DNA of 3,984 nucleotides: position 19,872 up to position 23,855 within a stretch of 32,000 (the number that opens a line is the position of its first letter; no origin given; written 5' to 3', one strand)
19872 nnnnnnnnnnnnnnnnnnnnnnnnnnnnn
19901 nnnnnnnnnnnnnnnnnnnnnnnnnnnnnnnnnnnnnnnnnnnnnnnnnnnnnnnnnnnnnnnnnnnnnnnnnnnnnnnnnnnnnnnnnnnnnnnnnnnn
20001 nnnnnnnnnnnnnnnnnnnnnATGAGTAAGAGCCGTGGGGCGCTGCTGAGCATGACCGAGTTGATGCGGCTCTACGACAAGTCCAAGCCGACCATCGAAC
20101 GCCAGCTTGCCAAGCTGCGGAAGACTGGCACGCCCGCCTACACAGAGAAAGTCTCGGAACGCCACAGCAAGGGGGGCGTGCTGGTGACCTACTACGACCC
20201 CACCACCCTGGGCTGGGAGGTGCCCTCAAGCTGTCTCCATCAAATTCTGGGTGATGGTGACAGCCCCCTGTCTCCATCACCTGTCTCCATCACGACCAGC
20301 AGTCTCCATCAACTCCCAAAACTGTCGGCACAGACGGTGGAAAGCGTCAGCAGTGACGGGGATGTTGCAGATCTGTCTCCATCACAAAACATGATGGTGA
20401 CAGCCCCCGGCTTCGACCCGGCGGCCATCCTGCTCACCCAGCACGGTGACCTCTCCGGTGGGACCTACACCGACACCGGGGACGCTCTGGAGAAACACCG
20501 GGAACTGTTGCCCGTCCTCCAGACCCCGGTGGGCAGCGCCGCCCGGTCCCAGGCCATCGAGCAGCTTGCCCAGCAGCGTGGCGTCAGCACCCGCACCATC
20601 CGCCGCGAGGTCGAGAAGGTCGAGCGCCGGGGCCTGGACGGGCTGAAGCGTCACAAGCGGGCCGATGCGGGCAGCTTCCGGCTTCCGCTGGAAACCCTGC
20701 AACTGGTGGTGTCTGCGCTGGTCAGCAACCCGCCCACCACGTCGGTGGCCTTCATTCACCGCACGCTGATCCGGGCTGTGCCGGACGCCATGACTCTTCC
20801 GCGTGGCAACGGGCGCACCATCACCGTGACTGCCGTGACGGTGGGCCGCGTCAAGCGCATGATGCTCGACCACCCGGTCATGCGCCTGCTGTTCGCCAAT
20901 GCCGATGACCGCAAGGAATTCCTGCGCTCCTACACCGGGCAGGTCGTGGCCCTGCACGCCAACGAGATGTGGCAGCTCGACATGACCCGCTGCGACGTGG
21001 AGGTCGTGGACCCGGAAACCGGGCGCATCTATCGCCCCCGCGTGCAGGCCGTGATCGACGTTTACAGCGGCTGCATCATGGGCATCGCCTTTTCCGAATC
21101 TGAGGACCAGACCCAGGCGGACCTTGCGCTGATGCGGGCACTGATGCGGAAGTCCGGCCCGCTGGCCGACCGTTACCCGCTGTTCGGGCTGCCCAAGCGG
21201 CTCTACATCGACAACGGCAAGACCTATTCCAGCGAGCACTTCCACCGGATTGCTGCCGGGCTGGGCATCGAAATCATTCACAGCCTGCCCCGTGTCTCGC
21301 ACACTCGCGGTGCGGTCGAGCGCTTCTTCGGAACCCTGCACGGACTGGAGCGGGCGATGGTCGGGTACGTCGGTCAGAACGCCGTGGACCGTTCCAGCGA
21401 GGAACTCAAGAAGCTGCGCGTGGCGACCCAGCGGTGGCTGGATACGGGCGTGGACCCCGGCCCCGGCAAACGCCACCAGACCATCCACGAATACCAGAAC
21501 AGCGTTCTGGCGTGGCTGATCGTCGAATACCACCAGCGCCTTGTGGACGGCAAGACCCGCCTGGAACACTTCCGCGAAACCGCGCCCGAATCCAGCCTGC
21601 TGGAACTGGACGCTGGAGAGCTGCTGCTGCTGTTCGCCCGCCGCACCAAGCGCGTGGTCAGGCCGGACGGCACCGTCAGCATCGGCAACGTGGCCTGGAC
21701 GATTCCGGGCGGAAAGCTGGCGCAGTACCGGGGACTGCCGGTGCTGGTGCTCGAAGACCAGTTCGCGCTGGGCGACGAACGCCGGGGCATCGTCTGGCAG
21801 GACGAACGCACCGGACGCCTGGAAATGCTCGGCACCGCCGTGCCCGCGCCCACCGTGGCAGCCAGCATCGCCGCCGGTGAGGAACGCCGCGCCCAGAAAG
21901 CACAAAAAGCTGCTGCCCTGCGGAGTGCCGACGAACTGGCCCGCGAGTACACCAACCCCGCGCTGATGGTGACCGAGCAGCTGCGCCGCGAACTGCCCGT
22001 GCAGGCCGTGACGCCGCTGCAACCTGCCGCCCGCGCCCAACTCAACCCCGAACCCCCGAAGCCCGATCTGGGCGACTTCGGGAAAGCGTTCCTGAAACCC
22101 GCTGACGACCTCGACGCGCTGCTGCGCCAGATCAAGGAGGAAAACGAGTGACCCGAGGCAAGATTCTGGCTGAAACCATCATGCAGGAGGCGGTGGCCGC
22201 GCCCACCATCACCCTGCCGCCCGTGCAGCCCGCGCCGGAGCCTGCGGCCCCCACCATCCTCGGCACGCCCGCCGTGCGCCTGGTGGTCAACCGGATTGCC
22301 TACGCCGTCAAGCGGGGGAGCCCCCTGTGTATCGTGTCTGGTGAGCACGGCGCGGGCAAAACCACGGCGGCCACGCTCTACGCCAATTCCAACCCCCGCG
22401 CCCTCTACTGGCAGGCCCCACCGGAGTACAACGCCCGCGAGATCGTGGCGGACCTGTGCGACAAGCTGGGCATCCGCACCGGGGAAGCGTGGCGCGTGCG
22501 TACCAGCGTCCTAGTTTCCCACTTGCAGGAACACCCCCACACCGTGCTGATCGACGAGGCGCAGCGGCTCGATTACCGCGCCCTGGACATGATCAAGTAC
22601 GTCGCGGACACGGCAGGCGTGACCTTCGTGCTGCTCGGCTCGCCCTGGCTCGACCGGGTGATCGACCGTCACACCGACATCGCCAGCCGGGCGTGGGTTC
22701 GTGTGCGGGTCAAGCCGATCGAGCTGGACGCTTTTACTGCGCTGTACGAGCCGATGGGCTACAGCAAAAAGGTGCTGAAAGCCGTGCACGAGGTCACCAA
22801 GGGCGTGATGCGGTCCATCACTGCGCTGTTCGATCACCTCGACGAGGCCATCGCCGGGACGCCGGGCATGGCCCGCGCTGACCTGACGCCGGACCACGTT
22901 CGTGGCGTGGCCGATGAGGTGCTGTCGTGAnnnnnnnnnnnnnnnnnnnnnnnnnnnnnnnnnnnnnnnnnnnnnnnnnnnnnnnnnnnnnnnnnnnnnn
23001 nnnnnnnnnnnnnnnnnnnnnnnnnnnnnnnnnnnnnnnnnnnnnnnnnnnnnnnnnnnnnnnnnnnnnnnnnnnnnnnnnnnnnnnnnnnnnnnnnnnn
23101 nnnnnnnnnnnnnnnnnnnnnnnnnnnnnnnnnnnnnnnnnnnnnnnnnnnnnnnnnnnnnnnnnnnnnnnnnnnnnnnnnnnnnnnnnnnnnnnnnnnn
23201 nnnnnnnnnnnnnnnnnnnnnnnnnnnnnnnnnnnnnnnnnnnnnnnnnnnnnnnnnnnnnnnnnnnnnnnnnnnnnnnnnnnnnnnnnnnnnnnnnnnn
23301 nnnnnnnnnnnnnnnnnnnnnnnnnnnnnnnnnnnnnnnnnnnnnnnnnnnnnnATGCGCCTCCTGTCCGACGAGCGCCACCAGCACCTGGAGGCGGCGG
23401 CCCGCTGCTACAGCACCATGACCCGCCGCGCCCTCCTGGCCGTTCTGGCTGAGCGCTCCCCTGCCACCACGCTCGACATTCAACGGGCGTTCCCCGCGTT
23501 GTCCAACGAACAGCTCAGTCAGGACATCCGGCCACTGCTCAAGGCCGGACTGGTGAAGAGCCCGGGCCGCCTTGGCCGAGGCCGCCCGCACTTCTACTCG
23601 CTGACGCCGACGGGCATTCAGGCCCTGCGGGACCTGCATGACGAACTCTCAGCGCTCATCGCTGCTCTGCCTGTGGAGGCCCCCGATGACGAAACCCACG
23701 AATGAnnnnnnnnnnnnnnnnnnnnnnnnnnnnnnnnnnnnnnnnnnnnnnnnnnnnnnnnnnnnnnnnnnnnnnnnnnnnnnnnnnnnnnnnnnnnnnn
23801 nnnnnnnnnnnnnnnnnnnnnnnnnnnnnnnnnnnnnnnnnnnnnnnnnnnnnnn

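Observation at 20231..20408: Seven copies of a 12-bp motif inside the transposase ORF, read in all three codon phases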

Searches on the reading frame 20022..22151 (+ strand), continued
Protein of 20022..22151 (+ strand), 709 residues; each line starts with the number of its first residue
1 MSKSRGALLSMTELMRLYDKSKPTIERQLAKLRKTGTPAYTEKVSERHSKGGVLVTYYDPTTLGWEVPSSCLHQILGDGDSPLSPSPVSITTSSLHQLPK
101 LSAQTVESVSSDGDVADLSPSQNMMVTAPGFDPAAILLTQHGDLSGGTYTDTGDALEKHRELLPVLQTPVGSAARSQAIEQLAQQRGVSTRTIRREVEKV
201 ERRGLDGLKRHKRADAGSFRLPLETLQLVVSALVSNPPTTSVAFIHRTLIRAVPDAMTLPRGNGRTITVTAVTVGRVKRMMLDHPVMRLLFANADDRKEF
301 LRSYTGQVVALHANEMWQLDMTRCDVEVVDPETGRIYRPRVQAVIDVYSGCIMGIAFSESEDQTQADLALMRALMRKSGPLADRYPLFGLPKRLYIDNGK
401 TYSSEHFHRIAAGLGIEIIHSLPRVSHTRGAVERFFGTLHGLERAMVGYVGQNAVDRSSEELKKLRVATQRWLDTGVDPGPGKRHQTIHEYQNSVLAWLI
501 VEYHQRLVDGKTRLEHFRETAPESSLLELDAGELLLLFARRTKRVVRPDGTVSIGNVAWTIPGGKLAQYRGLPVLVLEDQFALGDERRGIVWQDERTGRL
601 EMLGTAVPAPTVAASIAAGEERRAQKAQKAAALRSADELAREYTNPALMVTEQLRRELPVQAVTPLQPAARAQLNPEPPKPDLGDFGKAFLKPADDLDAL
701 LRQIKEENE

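Call 86: predict_structure(alignment_id=A3)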
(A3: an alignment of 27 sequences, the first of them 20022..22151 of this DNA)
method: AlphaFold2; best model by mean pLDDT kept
length: 709 residues; sequences in the alignment: 27
mean_pLDDT: 72.4   pTM: 0.48
mean pLDDT of the five models: 72.4, 72.0, 70.9, 68.6, 67.9
residues with pLDDT >= 90: 99; 70-90: 381; 50-70: 89; < 50: 140
segments of 3 or more residues with pLDDT < 50: 1-5, 77-130, 141-151, 298-307, 423-432, 651-655, 658-694
pLDDT, mean of each block of 10 residues (from residue 1): 60 87 91 85 78 80 78 48 29 28 32 32 34 64 38 72 88 89 90 89 78 56 83 80 90 86 83 85 71 55 49 84 90 90 87 90 85 89 89 75 75 82 46 71 89 68 91 90 90 92 84 87 84 80 87 86 82 85 67 80 83 72 75 75 57 45 35 37 44 55 61
secondary structure, 60 per line:
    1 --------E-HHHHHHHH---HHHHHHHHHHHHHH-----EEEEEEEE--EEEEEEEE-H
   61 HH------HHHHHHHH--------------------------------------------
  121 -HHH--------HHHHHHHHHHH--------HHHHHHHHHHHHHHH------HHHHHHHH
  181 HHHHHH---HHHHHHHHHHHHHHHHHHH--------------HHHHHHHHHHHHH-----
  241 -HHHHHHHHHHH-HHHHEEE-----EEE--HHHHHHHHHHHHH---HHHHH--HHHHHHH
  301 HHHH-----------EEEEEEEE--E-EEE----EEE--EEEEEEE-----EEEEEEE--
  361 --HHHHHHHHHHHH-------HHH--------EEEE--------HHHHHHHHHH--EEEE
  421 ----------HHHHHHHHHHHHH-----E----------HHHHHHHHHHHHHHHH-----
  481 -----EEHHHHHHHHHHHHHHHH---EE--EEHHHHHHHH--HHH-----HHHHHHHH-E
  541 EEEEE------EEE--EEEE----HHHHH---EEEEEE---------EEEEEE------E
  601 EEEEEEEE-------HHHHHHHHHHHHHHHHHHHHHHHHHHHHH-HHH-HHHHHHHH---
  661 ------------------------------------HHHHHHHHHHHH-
elements in order (helices of 4 or more, strands of 3 or more residues): H11-18 H22-35 E41-48 E51-58 H69-76 H133-143 H152-166 H173-186 H190-208 H223-235 H242-252 H254-257 E258-260 E266-268 H271-283 H287-291 H294-304 E316-323 E328-330 E335-337 E340-346 E352-358 H363-374 E393-396 H405-414 E417-420 H431-443 H460-475 H488-503 H513-520 H531-538 E540-545 E552-554 E557-560 H565-569 E573-578 E588-593 E600-608 H616-644 H650-657 H697-708

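Call 88: find_encoding_contigs(protein=P0005, flank=2500, max_places=1)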
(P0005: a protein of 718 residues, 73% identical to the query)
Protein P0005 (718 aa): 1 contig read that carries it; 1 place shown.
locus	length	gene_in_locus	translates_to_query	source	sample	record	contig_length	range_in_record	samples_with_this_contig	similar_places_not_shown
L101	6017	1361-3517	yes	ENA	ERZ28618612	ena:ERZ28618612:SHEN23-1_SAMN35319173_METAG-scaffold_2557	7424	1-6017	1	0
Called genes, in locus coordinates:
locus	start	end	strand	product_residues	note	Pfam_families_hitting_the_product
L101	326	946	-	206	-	PF00717:Peptidase_S24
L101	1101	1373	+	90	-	PF01381:HTH_3 (weak)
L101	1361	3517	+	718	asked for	PF01022:HTH_5 (faint), PF00665:rve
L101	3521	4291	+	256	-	PF13191:AAA_16 (weak), PF13401:AAA_22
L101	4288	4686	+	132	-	-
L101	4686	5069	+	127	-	-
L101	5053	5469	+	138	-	-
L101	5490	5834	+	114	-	-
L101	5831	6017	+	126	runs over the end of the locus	-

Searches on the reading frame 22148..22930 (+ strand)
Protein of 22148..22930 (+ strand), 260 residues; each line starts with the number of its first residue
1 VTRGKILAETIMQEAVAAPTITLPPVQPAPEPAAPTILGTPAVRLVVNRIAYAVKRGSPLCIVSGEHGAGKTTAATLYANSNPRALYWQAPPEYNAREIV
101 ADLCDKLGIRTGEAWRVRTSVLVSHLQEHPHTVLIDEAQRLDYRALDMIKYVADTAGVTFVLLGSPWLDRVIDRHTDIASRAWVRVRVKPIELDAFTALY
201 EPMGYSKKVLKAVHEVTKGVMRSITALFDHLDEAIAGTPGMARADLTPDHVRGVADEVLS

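Call 8: search_protein_families(library=pfam, proteins=[window:22148-22930:+], max_evalue=0.01)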
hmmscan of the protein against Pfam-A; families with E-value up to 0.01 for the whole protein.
window:22148-22930:+ (260 aa): 7 families
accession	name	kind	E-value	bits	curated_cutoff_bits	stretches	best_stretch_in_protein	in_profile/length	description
PF13401.12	AAA_22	-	8.2e-15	55.7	27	1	57-171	4-129/130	AAA domain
PF13191.12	AAA_16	-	1.5e-06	29.3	32.6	1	52-155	17-158/167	AAA ATPase domain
PF13173.12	AAA_14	-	5.8e-05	23.5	27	1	59-191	3-123/129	AAA domain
PF13604.12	AAA_30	-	6e-05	23.3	27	1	51-166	11-125/191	AAA domain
PF05621.17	TniB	-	0.00013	21.9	22.4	1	59-181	36-178/189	Bacterial TniB protein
PF25199.1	nSTAND_NTPase5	-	0.00085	19.6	34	1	44-113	26-88/145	Novel STAND NTPase 5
PF09848.15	SLFN-g3_helicase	-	0.0097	15.7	24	0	60-143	3-93/354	Schlafen group 3, DNA/RNA helicase domain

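Call 9: search_protein_families(library=phrogs, proteins=[window:22148-22930:+], max_evalue=0.01)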
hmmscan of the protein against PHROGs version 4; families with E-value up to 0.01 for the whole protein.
window:22148-22930:+ (260 aa): 3 families
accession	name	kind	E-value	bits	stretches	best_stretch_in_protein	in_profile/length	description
phrog_296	-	integration and excision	2.8e-29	103.3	1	28-258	289-522/626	DNA transposition protein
phrog_168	-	DNA, RNA and nucleotide metabolism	0.0016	19.2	1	54-145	37-116/314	clamp loader of DNA polymerase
phrog_5846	-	DNA, RNA and nucleotide metabolism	0.0026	18.1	0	46-82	24-62/380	clamp loader of DNA polymerase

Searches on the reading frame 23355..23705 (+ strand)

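Call 8: search_protein_families(library=pfam, proteins=[window:23355-23705:+], max_evalue=0.01)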
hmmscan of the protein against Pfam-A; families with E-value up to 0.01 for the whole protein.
window:23355-23705:+ (116 aa): 4 families
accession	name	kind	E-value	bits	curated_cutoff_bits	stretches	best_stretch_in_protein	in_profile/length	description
PF12840.13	HTH_20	-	7.9e-09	35.8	27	1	20-69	2-50/51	Helix-turn-helix domain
PF01638.23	HxlR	-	0.0022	18.3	20.8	1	35-101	17-82/91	HxlR-like helix-turn-helix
PF13601.12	HTH_34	-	0.0052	17.4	27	1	24-102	2-80/80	Winged helix DNA-binding domain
PF13814.12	Replic_Relax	-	0.0064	17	25.3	1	28-97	1-76/191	Replication-relaxation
